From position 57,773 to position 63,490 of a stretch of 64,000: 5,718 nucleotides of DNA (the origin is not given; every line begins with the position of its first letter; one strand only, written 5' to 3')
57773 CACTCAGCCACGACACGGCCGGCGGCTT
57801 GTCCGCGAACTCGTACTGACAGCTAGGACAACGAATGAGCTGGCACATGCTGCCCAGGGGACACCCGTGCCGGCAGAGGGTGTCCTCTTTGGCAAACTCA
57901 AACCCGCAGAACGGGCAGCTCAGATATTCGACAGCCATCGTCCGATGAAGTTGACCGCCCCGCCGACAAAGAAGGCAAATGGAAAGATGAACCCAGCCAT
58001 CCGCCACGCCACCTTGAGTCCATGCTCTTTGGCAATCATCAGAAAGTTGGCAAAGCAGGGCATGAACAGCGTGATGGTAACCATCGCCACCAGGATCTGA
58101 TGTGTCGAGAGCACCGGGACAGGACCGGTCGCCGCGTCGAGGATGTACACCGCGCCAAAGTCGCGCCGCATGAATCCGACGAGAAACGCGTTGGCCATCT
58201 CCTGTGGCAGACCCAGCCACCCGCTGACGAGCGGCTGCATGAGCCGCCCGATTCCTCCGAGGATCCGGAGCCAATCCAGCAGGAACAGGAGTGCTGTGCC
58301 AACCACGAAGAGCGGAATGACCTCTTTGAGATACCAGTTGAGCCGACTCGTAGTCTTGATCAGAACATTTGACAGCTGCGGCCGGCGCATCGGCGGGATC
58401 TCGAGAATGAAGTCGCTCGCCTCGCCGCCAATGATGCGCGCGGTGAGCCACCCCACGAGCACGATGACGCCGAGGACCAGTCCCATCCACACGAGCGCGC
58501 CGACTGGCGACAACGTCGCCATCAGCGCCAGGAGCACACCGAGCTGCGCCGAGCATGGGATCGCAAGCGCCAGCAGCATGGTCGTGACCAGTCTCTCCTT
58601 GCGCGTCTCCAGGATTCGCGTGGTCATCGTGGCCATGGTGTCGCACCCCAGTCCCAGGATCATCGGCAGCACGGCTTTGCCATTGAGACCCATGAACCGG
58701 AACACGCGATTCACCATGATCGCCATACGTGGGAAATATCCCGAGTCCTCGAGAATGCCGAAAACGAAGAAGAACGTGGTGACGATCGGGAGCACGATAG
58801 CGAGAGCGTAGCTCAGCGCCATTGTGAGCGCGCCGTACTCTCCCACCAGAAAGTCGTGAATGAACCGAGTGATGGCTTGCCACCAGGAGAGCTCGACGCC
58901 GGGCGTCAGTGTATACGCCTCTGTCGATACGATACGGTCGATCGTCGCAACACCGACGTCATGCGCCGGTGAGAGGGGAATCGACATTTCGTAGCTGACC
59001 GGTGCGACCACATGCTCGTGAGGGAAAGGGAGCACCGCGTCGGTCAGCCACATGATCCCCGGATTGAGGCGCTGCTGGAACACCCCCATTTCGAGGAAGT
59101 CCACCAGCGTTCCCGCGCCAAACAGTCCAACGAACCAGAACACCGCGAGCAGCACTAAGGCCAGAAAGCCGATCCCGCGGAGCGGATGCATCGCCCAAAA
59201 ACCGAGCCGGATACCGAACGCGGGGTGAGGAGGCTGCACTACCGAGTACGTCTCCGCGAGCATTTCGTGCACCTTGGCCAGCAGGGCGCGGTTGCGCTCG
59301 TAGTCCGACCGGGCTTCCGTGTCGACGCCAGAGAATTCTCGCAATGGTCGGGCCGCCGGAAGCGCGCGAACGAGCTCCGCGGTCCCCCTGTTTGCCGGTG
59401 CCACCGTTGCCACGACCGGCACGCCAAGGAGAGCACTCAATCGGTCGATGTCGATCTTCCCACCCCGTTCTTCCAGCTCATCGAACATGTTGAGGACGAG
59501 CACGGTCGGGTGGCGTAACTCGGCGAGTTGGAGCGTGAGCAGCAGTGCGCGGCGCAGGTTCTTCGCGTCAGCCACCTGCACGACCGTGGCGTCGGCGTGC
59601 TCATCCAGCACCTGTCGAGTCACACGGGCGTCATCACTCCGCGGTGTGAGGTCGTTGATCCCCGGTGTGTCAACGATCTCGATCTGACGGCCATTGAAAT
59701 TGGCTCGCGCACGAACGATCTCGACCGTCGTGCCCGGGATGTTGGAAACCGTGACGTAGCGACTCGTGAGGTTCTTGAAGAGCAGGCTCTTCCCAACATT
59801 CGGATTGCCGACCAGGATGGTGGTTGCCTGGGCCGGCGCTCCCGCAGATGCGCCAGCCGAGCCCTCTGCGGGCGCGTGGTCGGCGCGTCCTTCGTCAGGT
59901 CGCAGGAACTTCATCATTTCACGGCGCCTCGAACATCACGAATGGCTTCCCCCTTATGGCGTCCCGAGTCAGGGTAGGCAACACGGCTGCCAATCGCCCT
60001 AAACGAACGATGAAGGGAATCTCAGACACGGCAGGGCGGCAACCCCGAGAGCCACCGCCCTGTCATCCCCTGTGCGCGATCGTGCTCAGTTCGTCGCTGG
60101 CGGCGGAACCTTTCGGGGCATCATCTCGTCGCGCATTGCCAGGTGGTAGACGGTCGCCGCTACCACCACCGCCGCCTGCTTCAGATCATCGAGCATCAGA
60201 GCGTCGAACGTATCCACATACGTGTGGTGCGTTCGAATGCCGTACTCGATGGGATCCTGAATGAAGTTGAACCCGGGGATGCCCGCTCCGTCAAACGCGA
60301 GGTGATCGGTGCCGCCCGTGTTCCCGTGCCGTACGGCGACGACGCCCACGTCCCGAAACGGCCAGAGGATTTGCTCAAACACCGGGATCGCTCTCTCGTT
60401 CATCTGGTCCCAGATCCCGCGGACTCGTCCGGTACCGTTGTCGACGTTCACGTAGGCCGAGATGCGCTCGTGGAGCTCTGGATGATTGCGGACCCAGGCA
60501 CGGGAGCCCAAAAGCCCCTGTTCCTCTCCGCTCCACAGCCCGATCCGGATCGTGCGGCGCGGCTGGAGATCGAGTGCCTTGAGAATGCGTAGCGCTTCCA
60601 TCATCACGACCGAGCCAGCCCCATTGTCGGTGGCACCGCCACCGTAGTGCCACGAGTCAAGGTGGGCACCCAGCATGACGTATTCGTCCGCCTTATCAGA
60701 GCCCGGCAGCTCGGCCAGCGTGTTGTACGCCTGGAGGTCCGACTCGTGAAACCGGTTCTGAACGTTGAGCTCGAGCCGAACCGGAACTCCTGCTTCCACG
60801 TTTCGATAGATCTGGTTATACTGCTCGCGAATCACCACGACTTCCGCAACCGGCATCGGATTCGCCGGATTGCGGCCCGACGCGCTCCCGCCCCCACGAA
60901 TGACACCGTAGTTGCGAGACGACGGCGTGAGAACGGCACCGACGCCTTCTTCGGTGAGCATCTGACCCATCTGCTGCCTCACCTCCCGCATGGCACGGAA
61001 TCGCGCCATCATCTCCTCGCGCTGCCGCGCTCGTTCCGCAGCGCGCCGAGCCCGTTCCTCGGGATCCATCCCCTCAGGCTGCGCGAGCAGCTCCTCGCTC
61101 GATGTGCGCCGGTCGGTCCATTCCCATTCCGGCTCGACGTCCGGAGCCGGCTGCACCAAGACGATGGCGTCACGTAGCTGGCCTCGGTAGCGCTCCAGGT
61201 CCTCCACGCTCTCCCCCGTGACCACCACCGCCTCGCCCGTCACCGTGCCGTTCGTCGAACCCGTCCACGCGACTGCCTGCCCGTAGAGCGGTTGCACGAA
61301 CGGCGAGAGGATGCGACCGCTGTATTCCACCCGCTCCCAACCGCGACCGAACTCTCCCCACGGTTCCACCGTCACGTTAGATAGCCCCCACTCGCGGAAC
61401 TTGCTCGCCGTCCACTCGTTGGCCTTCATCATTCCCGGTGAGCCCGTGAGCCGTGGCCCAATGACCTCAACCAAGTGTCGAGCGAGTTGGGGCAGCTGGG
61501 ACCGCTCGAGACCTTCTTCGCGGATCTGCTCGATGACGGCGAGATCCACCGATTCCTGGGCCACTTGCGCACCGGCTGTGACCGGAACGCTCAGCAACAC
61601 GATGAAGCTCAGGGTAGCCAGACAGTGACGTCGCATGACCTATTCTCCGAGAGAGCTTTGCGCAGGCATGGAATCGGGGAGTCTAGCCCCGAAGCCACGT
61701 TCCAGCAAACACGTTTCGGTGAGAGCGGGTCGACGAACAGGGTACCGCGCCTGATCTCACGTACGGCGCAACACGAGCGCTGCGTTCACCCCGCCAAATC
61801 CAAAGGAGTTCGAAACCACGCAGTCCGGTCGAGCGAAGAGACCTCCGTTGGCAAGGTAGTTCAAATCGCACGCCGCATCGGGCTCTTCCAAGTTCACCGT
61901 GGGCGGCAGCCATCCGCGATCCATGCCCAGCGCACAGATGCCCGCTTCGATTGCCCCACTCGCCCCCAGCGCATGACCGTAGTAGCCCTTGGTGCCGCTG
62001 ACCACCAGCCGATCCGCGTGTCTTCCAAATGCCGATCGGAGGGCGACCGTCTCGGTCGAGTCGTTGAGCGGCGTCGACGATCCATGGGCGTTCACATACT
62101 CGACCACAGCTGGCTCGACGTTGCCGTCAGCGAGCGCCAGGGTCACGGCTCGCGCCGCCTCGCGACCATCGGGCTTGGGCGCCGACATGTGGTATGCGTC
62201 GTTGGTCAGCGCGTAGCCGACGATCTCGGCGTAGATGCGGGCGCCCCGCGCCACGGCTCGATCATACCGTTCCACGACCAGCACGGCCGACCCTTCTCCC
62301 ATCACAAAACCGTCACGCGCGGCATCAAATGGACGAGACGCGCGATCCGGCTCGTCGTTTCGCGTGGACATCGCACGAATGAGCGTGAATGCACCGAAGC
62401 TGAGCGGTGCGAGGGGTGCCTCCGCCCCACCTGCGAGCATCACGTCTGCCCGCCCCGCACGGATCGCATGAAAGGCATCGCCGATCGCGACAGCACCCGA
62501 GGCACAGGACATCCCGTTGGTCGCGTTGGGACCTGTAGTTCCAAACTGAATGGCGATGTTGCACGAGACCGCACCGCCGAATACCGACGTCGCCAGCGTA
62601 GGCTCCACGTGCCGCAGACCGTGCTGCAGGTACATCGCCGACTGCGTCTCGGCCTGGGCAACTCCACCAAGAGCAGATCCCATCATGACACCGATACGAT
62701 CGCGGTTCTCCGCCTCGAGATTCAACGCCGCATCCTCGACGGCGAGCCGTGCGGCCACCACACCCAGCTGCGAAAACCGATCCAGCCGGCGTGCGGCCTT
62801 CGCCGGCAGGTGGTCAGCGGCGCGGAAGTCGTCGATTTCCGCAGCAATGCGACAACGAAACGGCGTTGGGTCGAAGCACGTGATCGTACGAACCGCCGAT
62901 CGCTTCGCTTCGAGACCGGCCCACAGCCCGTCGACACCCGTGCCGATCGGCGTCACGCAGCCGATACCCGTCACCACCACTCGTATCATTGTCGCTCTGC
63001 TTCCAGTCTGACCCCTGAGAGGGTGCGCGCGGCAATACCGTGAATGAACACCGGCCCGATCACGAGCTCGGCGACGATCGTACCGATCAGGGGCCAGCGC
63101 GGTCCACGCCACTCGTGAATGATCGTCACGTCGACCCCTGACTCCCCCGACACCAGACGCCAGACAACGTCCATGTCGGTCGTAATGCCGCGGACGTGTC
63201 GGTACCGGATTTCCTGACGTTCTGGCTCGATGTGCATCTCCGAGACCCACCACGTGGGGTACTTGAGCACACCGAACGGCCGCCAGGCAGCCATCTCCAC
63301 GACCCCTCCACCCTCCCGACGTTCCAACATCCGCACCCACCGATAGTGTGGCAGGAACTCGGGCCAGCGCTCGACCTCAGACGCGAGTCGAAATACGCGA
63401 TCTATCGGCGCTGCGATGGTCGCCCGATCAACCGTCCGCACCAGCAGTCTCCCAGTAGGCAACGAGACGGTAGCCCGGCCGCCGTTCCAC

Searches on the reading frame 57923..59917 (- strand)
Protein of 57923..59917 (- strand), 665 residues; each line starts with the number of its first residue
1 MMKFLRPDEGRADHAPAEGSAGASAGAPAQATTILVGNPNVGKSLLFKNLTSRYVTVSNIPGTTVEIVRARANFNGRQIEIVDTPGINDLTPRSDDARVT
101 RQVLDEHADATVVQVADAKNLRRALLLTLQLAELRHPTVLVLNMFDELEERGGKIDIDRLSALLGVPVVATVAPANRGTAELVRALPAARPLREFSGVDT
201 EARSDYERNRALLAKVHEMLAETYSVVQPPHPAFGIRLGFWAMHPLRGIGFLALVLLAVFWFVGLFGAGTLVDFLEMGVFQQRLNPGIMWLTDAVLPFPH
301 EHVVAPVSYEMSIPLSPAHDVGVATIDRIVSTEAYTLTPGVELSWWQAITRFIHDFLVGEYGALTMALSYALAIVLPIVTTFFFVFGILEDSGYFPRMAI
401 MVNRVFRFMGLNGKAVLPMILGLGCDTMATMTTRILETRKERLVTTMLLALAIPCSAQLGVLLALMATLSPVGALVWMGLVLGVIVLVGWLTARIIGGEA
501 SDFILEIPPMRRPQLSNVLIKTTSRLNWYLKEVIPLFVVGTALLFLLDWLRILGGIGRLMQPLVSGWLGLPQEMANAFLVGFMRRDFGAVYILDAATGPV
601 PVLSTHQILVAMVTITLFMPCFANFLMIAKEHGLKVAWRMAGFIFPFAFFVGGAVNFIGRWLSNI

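Call 41: search_protein_families(library=pfam, proteins=[window:57923-59917:-], max_evalue=0.0001)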
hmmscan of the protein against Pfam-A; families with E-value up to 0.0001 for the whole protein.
window:57923-59917:- (665 aa): 4 families
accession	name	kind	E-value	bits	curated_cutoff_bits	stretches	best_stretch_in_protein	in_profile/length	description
PF02421.24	FeoB_N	-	7.6e-49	165.7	27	1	32-185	2-155/156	Ferrous iron transport protein B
PF07670.19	Gate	-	1.5e-25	90.1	29.6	2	374-467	3-102/104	Nucleoside recognition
PF01926.29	MMR_HSR1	-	1.1e-19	71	21.9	1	34-143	3-112/113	50S ribosome-binding GTPase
PF07664.17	FeoB_C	-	4e-13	49.3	26.6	1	475-525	2-54/54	Ferrous iron transport protein B C terminus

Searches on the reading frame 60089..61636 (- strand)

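Call 41: search_protein_families(library=pfam, proteins=[window:60089-61636:-], max_evalue=0.0001)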
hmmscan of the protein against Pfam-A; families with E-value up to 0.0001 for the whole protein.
window:60089-61636:- (516 aa): 2 families
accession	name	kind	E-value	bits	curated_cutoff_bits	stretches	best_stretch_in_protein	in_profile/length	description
PF04389.22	Peptidase_M28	-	2.9e-36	125.4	21.3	1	305-495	1-192/193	Peptidase family M28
PF01546.33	Peptidase_M20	-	1.7e-08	35.1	24.6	1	331-405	29-104/206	Peptidase family M20/M25/M40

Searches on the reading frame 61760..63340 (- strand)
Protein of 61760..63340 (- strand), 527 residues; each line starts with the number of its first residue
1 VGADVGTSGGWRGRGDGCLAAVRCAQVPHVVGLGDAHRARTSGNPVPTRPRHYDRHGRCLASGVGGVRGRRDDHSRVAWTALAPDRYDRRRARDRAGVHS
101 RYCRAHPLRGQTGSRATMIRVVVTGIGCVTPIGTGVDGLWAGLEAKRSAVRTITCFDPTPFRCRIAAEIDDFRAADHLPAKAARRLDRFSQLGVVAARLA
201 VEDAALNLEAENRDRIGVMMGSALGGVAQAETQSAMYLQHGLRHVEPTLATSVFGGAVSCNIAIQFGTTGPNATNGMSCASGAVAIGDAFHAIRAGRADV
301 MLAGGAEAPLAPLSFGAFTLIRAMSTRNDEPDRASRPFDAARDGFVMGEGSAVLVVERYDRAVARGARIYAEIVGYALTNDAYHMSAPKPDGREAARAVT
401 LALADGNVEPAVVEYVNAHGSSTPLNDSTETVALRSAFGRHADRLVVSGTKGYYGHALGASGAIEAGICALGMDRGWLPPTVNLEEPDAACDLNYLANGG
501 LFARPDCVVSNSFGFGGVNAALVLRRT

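Call 41: search_protein_families(library=pfam, proteins=[window:61760-63340:-], max_evalue=0.0001)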
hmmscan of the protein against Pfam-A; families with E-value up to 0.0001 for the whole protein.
window:61760-63340:- (527 aa): 3 families
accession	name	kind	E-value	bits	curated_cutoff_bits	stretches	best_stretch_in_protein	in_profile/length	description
PF00109.32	ketoacyl-synt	-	2e-48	165.6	20.8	1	120-361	3-251/252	Beta-ketoacyl synthase, N-terminal domain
PF02801.28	Ketoacyl-synt_C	-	1.3e-33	116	20.8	1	370-485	1-119/119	Beta-ketoacyl synthase, C-terminal domain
PF00108.29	Thiolase_N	-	3e-05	23.9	26.4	1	269-307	75-113/260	Thiolase, N-terminal domain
